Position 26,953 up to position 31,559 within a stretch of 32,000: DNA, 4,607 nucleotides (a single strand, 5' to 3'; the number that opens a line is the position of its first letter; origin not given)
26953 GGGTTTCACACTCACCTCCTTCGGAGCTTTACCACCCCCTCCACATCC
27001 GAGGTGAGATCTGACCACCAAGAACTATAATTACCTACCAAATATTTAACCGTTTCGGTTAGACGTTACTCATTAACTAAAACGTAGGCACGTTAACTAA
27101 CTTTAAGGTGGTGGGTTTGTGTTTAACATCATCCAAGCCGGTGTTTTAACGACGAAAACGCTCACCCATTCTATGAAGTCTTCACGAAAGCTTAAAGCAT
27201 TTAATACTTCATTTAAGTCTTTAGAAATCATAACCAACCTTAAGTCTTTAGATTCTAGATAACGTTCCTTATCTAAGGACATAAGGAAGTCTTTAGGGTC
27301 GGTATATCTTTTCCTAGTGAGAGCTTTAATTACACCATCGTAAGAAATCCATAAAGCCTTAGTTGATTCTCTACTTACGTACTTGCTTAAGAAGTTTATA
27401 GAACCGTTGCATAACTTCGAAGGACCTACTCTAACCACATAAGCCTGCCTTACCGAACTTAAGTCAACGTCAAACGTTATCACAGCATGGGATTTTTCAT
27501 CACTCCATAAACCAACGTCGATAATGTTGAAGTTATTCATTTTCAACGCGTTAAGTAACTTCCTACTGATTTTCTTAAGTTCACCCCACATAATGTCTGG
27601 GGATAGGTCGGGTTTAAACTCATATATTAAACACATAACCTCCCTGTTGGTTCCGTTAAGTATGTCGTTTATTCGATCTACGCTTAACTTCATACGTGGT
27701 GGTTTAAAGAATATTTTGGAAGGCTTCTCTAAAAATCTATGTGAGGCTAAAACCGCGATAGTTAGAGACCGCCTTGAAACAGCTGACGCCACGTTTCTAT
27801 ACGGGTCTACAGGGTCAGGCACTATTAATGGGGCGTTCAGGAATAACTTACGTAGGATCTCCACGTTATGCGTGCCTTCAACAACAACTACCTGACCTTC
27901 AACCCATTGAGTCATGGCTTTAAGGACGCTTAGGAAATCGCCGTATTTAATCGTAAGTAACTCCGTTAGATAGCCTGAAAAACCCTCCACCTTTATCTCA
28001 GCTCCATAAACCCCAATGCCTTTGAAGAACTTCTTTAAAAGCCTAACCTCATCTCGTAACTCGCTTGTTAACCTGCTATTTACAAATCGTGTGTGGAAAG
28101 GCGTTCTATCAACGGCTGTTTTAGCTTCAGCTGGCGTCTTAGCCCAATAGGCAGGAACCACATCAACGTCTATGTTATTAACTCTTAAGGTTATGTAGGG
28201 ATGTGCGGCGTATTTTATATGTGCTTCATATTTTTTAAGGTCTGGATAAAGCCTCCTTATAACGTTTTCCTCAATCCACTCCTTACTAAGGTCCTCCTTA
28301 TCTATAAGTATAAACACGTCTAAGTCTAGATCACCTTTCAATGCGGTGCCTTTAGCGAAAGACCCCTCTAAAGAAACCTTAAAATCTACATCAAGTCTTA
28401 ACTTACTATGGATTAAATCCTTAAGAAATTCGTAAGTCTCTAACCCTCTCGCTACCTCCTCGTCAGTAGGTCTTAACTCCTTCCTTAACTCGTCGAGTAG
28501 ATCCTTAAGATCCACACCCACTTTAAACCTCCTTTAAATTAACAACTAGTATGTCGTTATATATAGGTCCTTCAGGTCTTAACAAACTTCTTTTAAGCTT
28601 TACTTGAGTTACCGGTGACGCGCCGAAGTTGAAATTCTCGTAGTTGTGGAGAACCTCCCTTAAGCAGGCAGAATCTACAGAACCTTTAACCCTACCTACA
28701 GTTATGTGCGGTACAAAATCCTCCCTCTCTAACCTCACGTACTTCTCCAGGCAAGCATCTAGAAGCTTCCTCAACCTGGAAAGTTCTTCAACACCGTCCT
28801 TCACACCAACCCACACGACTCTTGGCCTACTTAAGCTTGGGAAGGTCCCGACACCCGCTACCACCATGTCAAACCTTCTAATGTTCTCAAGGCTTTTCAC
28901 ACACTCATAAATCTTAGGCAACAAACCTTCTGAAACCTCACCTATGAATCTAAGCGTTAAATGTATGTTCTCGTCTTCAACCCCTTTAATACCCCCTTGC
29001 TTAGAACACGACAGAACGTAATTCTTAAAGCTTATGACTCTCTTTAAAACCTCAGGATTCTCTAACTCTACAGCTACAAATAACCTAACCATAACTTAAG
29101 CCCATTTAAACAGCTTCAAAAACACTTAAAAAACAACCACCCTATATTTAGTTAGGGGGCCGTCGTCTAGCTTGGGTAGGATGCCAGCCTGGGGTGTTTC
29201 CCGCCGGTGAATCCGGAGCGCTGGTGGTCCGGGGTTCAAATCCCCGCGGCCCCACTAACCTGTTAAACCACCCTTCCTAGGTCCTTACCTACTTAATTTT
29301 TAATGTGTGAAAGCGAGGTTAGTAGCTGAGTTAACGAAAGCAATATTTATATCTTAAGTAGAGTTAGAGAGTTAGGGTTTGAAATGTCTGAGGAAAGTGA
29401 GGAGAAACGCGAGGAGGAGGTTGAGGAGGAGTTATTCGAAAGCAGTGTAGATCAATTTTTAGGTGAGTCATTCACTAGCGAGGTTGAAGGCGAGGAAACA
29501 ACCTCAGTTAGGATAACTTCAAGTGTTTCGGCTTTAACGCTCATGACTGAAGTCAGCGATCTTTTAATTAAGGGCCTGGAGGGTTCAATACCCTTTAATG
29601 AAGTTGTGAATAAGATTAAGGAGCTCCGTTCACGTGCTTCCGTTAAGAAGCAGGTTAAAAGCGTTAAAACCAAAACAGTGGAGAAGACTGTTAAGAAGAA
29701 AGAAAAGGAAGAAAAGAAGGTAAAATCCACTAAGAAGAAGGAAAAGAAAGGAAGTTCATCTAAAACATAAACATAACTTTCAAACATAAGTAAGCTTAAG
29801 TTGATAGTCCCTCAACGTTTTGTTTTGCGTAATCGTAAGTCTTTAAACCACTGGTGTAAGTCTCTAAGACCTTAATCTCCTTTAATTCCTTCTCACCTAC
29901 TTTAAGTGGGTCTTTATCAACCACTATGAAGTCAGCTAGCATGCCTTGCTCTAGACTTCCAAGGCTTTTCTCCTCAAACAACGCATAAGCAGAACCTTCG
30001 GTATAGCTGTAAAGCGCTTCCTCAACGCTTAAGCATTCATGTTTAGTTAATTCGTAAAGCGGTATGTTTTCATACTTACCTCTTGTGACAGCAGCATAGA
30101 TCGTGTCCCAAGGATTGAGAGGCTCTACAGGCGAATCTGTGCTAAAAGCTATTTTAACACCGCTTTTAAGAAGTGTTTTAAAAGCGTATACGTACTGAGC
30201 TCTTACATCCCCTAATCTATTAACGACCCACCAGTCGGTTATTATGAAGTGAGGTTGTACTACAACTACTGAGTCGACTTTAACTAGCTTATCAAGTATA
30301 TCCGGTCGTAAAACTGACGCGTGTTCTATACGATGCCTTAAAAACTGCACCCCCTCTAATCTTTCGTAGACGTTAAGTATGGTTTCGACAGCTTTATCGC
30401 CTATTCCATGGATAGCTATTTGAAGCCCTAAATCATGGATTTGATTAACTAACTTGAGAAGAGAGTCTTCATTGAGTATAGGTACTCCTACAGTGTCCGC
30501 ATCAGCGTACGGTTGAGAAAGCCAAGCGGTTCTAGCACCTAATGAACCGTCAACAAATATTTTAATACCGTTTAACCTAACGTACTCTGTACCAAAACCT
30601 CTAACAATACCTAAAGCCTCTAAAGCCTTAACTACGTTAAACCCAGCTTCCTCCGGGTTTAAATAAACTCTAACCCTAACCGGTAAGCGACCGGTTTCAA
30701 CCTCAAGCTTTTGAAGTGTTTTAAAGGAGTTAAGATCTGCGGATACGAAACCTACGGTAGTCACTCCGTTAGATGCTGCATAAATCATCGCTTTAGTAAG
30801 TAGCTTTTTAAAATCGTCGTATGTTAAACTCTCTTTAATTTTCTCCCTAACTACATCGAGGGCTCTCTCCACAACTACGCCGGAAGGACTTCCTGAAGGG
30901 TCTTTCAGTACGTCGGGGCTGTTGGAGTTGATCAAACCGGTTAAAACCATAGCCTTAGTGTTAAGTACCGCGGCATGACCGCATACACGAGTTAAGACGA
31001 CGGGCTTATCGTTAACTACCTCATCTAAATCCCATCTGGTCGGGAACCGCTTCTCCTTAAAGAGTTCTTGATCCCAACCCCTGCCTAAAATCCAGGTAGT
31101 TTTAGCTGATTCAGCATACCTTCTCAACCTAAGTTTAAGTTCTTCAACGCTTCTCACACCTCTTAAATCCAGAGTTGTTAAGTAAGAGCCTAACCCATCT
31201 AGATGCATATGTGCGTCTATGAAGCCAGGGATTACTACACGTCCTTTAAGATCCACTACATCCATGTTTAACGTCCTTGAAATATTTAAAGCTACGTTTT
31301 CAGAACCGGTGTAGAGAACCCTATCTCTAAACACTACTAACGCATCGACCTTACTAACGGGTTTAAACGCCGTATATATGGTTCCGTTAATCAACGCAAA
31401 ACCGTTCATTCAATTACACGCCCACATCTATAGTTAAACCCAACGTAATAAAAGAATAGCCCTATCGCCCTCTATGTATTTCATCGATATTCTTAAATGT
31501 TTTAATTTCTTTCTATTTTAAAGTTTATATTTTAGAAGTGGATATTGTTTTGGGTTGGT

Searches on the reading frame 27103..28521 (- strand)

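Call 10: search_protein_families(library=pfam, proteins=[window:27103-28521:-])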
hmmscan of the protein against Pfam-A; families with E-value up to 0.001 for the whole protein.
window:27103-28521:- (472 aa): 5 families
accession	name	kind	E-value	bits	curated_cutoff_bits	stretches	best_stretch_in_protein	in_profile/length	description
PF09249.16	tRNA_NucTransf2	-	7.5e-39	132.9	27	1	157-273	1-113/113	tRNA nucleotidyltransferase, second domain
PF01909.29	NTP_transf_2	-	4.9e-09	36.9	21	1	46-143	14-93/93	Nucleotidyltransferase domain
PF21133.2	CAA_C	-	2e-08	34.4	22.2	1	303-415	12-118/144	CCA-adding enzyme, C-terminal domain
PF18144.7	SMODS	-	1e-05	26.3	26.5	1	9-126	7-132/164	Second Messenger Oligonucleotide or Dinucleotide Synthetase domain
PF22600.2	MTPAP-like_central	-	0.00026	21.5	27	1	6-99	2-91/139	Poly(A) RNA polymerase, mitochondrial-like, central palm domain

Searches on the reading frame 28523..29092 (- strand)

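Call 10: search_protein_families(library=pfam, proteins=[window:28523-29092:-])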
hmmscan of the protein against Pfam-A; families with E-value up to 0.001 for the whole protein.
window:28523-29092:- (189 aa): 3 families
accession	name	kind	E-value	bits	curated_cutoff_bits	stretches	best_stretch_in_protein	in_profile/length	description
PF02834.22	LigT_PEase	-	2.3e-26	92.2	23.3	2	12-94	4-87/87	LigT like Phosphoesterase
PF13563.12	2_5_RNA_ligase2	-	2.7e-13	50.7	27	1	33-148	16-129/152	2'-5' RNA ligase superfamily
PF10469.15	AKAP7_NLS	-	8.4e-12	45.8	24.4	1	5-169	4-190/208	AKAP7 2'5' RNA ligase-like domain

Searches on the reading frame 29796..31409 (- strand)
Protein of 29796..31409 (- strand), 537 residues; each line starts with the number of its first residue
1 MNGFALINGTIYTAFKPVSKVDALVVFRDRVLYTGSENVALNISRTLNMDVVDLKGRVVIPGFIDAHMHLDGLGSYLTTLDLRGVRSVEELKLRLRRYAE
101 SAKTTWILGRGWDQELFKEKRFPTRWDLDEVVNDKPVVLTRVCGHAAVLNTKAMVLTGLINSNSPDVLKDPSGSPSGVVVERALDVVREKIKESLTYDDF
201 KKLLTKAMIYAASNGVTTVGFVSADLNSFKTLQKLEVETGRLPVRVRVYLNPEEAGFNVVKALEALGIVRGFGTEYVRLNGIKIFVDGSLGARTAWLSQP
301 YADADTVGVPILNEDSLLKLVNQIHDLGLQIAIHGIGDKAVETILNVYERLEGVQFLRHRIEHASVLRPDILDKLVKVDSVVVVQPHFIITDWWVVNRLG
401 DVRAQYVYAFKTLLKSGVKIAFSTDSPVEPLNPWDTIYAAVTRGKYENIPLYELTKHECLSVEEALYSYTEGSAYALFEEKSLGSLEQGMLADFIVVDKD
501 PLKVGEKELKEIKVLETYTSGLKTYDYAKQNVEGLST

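Call 10: search_protein_families(library=pfam, proteins=[window:29796-31409:-])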
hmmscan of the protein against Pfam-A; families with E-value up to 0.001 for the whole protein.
window:29796-31409:- (537 aa): 2 families
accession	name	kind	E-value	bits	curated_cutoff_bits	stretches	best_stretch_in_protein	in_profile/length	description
PF07969.17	Amidohydro_3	-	2.7e-113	380.4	29.7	1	50-521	1-468/472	Amidohydrolase family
PF01979.26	Amidohydro_1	-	6.2e-15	55.7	25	1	309-513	129-334/345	Amidohydrolase family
